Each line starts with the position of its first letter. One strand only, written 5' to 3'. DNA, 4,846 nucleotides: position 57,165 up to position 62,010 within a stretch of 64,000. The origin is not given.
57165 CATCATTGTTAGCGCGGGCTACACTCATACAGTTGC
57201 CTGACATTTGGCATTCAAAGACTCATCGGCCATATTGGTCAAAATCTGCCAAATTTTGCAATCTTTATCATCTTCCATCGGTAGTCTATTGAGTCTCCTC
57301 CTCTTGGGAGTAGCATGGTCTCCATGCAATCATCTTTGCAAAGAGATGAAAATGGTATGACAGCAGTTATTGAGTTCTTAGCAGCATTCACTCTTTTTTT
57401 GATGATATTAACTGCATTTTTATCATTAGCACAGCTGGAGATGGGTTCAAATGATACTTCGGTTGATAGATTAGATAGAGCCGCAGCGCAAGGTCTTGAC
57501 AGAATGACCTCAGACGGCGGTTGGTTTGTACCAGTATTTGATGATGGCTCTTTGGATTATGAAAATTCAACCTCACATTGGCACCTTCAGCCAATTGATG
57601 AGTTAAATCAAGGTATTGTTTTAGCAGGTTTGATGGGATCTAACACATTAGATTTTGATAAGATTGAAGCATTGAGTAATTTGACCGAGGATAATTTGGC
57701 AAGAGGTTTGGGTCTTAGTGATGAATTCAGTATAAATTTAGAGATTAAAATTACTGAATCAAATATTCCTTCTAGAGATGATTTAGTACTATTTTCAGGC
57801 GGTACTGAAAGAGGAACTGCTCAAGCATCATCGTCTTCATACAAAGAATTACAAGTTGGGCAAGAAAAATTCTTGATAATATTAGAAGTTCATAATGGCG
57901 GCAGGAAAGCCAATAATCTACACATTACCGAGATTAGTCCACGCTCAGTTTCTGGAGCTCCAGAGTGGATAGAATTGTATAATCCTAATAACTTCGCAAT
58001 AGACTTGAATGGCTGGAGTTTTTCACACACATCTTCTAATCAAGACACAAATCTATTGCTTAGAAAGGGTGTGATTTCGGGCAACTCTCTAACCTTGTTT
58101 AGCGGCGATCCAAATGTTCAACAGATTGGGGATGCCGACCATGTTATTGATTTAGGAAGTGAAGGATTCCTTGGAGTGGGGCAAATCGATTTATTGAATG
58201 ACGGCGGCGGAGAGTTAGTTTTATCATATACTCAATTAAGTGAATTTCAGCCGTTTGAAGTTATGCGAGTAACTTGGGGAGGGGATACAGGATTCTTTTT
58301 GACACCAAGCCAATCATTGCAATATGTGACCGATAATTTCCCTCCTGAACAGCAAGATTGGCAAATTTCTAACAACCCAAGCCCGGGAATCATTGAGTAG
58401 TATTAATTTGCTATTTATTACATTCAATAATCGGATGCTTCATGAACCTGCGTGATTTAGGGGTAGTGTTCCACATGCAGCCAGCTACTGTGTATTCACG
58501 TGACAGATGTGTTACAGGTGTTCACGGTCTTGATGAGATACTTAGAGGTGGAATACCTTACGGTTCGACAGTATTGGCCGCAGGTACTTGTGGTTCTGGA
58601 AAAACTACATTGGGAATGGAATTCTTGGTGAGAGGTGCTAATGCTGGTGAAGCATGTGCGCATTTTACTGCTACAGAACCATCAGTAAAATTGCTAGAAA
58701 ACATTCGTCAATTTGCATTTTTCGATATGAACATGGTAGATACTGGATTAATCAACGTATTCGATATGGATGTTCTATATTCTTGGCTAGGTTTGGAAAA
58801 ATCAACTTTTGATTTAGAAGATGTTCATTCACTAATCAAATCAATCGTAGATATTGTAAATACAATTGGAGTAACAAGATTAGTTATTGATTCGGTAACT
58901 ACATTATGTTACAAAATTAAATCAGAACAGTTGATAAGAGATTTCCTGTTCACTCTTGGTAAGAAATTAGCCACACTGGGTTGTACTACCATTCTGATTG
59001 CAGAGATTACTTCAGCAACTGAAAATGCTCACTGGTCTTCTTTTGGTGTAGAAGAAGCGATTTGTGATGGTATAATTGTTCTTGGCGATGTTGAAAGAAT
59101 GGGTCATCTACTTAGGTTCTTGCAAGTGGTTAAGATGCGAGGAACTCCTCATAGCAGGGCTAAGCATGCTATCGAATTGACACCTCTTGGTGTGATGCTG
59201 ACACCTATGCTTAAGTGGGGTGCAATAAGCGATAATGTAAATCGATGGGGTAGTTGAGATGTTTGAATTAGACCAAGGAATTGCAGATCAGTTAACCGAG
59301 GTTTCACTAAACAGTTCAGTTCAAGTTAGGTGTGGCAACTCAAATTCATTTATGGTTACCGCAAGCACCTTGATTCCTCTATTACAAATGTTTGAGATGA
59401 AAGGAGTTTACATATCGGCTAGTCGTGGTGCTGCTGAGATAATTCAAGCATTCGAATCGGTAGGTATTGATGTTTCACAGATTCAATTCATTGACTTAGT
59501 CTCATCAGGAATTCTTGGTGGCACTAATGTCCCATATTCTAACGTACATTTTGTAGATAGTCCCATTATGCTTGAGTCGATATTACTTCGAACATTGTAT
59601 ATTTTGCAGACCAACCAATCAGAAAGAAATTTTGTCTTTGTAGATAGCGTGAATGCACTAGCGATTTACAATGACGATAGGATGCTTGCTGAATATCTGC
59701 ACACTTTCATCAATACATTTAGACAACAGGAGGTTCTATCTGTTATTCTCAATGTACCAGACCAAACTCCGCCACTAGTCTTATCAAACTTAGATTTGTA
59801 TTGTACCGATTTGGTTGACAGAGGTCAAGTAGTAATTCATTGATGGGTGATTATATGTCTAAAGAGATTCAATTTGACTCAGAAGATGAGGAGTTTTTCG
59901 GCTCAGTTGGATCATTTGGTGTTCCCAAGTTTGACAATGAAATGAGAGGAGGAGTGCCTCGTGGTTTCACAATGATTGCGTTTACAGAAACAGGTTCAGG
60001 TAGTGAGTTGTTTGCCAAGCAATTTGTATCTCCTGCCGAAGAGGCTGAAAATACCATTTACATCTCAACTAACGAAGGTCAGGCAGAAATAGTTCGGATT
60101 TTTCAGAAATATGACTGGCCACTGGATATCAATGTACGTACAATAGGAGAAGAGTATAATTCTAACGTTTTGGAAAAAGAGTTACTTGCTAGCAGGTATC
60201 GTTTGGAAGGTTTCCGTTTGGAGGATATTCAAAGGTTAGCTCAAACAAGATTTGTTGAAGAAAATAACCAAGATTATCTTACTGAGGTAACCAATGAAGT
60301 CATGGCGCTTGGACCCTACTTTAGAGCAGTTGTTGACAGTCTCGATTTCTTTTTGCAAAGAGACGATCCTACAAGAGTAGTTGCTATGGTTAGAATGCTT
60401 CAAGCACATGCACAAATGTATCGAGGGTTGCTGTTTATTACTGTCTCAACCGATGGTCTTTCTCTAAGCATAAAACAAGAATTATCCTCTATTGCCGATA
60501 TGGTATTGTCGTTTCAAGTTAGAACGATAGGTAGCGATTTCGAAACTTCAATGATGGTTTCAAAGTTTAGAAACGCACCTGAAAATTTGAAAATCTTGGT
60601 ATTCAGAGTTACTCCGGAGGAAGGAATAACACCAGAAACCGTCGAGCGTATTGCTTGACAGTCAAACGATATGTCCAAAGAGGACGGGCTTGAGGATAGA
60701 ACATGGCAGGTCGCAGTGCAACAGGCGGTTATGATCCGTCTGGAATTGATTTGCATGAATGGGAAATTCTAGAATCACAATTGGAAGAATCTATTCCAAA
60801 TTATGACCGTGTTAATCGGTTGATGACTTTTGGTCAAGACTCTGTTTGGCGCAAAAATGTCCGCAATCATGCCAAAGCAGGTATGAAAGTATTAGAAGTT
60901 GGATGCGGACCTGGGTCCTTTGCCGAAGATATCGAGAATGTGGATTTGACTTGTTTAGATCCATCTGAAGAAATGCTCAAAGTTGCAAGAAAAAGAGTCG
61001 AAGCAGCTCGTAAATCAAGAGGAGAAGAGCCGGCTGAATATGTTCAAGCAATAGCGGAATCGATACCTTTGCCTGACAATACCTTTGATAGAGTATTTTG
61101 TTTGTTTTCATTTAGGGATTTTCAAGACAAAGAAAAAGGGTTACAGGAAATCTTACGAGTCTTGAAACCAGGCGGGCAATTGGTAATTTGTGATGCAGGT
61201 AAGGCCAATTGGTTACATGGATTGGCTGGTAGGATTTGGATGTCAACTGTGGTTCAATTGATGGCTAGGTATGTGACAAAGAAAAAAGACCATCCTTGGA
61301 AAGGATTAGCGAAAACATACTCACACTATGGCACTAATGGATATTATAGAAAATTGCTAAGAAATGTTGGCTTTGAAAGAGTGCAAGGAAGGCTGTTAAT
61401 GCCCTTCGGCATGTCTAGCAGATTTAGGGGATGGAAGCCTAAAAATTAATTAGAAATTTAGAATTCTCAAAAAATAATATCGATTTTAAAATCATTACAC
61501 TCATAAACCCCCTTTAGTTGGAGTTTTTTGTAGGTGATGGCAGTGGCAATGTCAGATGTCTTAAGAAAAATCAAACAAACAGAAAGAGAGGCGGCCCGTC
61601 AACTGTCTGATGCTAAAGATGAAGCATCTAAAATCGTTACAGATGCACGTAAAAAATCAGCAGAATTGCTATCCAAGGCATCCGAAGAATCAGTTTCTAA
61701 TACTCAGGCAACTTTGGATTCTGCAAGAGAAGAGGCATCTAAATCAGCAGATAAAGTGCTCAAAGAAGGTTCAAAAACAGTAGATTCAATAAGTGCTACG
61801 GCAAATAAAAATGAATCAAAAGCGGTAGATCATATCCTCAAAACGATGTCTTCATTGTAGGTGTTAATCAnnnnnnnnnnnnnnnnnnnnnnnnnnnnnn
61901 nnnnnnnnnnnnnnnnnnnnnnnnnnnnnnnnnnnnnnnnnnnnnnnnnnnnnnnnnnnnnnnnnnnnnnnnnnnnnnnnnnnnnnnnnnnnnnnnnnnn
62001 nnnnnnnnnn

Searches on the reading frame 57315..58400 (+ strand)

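Call 18: search_protein_families(library=pfam, proteins=[window:57315-58400:+], max_evalue=0.001)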
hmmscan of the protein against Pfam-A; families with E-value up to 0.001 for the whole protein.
window:57315-58400:+ (361 aa): 1 family
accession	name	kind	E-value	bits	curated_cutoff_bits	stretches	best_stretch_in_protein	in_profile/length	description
PF00932.25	LTD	-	2.4e-09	38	34.3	1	199-296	5-97/109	Lamin Tail Domain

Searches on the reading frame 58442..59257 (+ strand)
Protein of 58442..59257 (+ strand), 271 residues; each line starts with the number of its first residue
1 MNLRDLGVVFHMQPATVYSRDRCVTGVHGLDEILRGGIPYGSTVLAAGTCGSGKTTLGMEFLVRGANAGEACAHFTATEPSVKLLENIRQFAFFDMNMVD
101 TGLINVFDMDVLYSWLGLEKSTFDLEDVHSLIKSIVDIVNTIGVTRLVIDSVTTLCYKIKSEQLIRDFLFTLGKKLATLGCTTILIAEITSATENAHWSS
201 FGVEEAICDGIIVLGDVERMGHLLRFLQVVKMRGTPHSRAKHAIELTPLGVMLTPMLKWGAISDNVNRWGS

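Call 18: search_protein_families(library=pfam, proteins=[window:58442-59257:+], max_evalue=0.001)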
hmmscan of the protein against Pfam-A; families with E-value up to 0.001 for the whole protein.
window:58442-59257:+ (271 aa): 1 family
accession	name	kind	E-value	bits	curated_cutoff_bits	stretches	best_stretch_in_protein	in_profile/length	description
PF06745.19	ATPase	-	8.3e-53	179.6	26.6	1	25-255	3-228/231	KaiC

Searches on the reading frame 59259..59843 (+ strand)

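Call 18: search_protein_families(library=pfam, proteins=[window:59259-59843:+], max_evalue=0.001)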
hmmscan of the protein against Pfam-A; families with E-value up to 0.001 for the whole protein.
window:59259-59843:+ (194 aa): 2 families
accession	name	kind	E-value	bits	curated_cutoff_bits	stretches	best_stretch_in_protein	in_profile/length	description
PF06745.19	ATPase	-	1.8e-05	24.7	26.6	1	45-164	47-161/231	KaiC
PF23365.1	DUF7090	-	4.3e-05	23.7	27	1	51-159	47-153/192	Family of unknown function (DUF7090)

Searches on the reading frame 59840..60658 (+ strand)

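Call 18: search_protein_families(library=pfam, proteins=[window:59840-60658:+], max_evalue=0.001)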
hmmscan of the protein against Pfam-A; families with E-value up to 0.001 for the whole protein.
window:59840-60658:+ (272 aa): 2 families
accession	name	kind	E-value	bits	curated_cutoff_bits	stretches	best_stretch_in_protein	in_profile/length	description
PF06745.19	ATPase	-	1.8e-15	57.4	26.6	1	27-264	4-225/231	KaiC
PF23442.1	DUF7125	-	0.00098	18.7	29.1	0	164-246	102-183/207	Family of unknown function (DUF7125)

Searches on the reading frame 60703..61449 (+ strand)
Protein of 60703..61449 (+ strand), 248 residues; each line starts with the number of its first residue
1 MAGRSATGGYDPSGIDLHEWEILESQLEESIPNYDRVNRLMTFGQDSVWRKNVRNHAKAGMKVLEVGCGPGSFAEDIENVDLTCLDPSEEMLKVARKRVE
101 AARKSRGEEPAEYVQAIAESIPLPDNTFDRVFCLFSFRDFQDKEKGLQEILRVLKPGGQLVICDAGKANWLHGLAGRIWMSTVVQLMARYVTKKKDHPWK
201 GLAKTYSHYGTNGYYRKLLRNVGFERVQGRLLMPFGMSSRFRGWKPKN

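Call 18: search_protein_families(library=pfam, proteins=[window:60703-61449:+], max_evalue=0.001)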
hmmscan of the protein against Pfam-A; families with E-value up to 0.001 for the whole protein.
window:60703-61449:+ (248 aa): 8 families
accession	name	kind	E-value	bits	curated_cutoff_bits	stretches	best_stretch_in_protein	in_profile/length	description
PF01209.24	Ubie_methyltran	-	1.5e-30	106.7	20.1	1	32-244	18-232/233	ubiE/COQ5 methyltransferase family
PF08241.18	Methyltransf_11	-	4.3e-24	85.4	21.2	1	64-162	1-95/95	Methyltransferase domain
PF13649.12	Methyltransf_25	-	1.1e-20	74.5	27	1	63-158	1-97/97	Methyltransferase domain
PF13847.12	Methyltransf_31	-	2.8e-17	63.2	27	1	58-177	2-120/145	Methyltransferase domain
PF08242.18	Methyltransf_12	-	6.4e-15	56.1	30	1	64-160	1-98/98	Methyltransferase domain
PF13489.12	Methyltransf_23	-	9.3e-13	48.7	27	1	57-227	20-162/164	Methyltransferase domain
PF20922.3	Anamorsin_N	-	1.8e-05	25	27.1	1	87-164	12-89/163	Anamorsin, N-terminal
PF05148.21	Methyltransf_8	-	0.00065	20.1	27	0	119-164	114-158/219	Hypothetical methyltransferase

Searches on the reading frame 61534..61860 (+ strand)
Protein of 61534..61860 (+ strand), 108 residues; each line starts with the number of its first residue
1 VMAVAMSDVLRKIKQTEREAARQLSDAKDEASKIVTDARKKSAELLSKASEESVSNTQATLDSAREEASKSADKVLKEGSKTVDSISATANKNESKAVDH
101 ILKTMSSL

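Call 18: search_protein_families(library=pfam, proteins=[window:61534-61860:+], max_evalue=0.001)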
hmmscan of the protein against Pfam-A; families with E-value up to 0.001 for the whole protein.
window:61534-61860:+ (108 aa): 1 family
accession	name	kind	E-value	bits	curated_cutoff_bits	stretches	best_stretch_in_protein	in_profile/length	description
PF16999.10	V-ATPase_G_2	-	4.2e-05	24.5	28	1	9-84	17-92/104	Vacuolar (H+)-ATPase G subunit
